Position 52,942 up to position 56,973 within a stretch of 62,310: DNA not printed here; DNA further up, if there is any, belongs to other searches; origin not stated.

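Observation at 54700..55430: GlnE carries a GlnD-like tandem ACT module between its two nucleotidyltransferase halves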

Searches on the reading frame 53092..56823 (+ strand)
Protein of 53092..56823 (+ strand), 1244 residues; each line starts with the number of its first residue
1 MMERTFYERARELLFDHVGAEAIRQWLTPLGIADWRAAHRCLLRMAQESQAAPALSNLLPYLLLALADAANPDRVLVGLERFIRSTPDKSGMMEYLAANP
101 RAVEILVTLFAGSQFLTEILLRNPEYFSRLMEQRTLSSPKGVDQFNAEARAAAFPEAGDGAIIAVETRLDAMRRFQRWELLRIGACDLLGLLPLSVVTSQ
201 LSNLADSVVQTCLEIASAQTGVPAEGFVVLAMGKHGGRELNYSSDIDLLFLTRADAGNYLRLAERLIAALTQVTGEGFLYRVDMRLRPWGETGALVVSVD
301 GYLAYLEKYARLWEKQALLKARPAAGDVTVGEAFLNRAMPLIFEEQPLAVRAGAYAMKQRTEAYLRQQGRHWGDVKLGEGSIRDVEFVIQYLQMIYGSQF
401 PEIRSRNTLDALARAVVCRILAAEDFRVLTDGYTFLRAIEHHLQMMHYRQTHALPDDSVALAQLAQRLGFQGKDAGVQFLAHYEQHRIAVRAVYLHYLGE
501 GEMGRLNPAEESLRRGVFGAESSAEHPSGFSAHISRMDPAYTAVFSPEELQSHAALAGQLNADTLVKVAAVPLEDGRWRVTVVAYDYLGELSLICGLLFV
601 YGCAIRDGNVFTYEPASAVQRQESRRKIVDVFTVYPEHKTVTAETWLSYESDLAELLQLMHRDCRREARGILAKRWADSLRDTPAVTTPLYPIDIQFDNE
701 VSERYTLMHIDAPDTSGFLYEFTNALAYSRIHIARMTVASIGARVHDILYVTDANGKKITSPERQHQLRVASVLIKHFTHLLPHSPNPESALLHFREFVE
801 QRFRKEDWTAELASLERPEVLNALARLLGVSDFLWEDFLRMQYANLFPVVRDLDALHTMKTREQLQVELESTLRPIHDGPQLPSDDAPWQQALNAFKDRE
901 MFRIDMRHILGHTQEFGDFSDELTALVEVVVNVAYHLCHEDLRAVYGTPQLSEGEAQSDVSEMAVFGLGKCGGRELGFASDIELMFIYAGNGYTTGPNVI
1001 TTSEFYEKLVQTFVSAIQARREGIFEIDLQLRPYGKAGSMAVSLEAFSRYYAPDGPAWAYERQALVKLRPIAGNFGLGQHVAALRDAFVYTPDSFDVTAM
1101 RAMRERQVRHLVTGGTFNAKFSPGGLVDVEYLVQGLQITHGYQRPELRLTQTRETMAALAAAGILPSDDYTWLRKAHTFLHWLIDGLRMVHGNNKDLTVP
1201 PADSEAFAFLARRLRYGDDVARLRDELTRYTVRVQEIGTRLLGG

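Call 3: search_protein_families(library=pfam, proteins=[window:53092-56823:+], max_evalue=1)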
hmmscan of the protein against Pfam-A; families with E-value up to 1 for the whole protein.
window:53092-56823:+ (1244 aa): 7 families
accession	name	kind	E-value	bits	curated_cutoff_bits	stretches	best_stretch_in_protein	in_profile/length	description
PF03710.21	GlnE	-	6.7e-102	340.6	24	2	105-336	3-251/252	Glutamate-ammonia ligase adenylyltransferase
PF08335.16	GlnD_UR_UTase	-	9.8e-39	133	21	2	357-494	3-137/141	GlnD PII-uridylyltransferase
PF24931.1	ACT_ACR9_3rd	-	1.1e-07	32.2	27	1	695-769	2-77/98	ACR9-like, ACT-like domain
PF03445.19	DUF294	-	0.00028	21.2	21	1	195-273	18-101/138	Putative nucleotidyltransferase DUF294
PF10335.14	DUF294_C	-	0.00071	19.8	22.5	1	402-466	58-121/145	Putative nucleotidyltransferase substrate binding domain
PF18865.6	AbiJ_NTD5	-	0.015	15.7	26.7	1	789-837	6-54/93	AbiJ N-terminal domain 5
PF01842.31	ACT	-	0.22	11.8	27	1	710-755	5-52/66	ACT domain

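Call 4: search_protein_families(library=ncbifam, proteins=[window:53092-56823:+], max_evalue=1)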
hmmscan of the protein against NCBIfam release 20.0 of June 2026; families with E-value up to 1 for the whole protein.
window:53092-56823:+ (1244 aa): 11 families
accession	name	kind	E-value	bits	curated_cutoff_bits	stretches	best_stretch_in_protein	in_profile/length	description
NF008292.0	PRK11072.1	equivalog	2e-158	529.2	487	3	820-1236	29-431/946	bifunctional [glutamate--ammonia ligase]-adenylyl-L-tyrosine phosphorylase/[glutamate--ammonia-ligase] adenylyltransferase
NF010707.0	PRK14109.1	equivalog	1.5e-138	463.5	625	2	26-493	13-494/1010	bifunctional [glutamine synthetase] adenylyltransferase/[glutamine synthetase]-adenylyl-L-tyrosine phosphorylase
NF010706.0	PRK14108.1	equivalog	2.4e-110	369.8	724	3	171-480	118-453/986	bifunctional [glutamine synthetase] adenylyltransferase/[glutamine synthetase]-adenylyl-L-tyrosine phosphorylase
NF003467.0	PRK05092.1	equivalog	1.1e-32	112.7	959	3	528-770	690-917/940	[protein-PII] uridylyltransferase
TIGR01693.1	UTase_glnD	equivalog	8.5e-25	87.1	519.4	3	530-769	620-842/850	[protein-PII] uridylyltransferase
NF002895.0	PRK03381.1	equivalog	2.6e-18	65.5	631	2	555-771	578-774/782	[protein-PII] uridylyltransferase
NF001366.0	PRK00275.1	equivalog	2.3e-17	62.2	1299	2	692-770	801-879/895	[protein-PII] uridylyltransferase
NF002837.0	PRK03059.1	equivalog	8.8e-12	43.9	1010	2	579-768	681-847/857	[protein-PII] uridylyltransferase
NF003347.0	PRK04374.1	equivalog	3.6e-07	28.7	1567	1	544-769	656-859/869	[protein-PII] uridylyltransferase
NF003448.0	PRK05007.1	equivalog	3.4e-06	25.2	1255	1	692-769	795-871/884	bifunctional uridylyltransferase/uridylyl-removing protein GlnD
NF002487.0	PRK01759.1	equivalog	0.016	13.4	890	0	694-766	780-852/862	bifunctional uridylyltransferase/uridylyl-removing protein GlnD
